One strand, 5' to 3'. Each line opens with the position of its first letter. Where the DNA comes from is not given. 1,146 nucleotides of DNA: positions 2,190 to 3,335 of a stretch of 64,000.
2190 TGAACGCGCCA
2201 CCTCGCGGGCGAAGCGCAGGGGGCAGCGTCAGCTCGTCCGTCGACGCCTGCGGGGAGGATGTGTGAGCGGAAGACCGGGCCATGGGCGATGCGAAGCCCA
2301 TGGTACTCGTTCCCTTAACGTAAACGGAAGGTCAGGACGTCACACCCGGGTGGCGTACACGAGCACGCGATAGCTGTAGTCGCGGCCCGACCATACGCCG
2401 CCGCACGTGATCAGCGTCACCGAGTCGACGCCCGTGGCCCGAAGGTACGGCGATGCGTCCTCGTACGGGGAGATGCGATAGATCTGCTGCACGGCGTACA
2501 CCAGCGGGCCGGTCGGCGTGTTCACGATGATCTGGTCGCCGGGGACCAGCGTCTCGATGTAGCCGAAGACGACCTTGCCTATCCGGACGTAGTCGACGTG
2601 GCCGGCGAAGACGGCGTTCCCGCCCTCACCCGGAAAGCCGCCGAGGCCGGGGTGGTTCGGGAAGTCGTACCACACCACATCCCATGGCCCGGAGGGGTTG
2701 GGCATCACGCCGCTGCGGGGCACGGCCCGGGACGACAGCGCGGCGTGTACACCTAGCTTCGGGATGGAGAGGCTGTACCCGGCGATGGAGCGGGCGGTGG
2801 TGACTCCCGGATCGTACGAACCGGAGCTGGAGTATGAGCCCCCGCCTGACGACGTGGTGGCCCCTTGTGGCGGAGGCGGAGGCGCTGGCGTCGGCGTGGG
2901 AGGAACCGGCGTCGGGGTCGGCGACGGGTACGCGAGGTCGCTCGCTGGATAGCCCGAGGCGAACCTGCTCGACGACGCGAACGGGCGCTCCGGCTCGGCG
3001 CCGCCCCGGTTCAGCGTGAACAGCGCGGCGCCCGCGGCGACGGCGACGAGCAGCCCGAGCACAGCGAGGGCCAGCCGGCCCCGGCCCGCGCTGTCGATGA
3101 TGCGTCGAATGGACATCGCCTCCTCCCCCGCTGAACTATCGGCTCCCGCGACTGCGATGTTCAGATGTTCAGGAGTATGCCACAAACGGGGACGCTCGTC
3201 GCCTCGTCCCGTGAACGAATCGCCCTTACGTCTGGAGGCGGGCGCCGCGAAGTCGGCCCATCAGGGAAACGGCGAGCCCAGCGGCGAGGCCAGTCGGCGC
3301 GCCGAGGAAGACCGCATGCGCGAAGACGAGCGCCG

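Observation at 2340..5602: Radical SAM/SPASM enzyme locus with co-directional 4-TM protein and sortase, and divergent GAF-domain gene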

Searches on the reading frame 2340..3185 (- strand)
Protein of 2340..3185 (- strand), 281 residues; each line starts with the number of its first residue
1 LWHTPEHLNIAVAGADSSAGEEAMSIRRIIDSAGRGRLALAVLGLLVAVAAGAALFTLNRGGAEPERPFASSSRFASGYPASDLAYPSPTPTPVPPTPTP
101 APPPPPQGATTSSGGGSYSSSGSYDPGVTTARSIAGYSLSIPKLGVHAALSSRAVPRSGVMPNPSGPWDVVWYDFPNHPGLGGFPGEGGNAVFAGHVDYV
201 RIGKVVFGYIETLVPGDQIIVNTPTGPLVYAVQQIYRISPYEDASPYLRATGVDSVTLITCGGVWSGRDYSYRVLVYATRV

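Call 4: search_protein_families(library=ncbifam, proteins=[window:2340-3185:-], max_evalue=0.01)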
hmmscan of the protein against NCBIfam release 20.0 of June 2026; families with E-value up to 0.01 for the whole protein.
window:2340-3185:- (281 aa): 6 families
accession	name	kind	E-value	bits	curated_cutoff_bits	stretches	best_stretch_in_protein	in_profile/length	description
NF033748.1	class_F_sortase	subfamily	1.6e-16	60.3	166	1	136-280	11-154/155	class F sortase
NF033745.1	class_C_sortase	subfamily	1.2e-08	34.9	160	1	186-280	132-220/220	class C sortase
NF033747.1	class_E_sortase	subfamily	7.4e-07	29.2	160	1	184-279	108-204/211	class E sortase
TIGR01076.1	sortase_fam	subfamily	1.2e-06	28.4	39.35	1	186-281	39-128/136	sortase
NF033746.1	class_D_sortase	subfamily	0.00015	21.6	165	1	184-262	45-115/135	class D sortase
NF058671.1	sortase_SrtD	exception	0.00018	21.2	140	1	184-261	99-168/187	class D sortase, LPxTATN-specific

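Call 5: search_protein_families(library=pfam, proteins=[window:2340-3185:-], max_evalue=0.01)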
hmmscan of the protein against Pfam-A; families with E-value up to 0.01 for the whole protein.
window:2340-3185:- (281 aa): 1 family
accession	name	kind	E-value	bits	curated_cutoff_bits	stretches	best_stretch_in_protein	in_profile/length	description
PF04203.18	Sortase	-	1.7e-17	63.8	26.6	1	139-281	1-125/125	Sortase domain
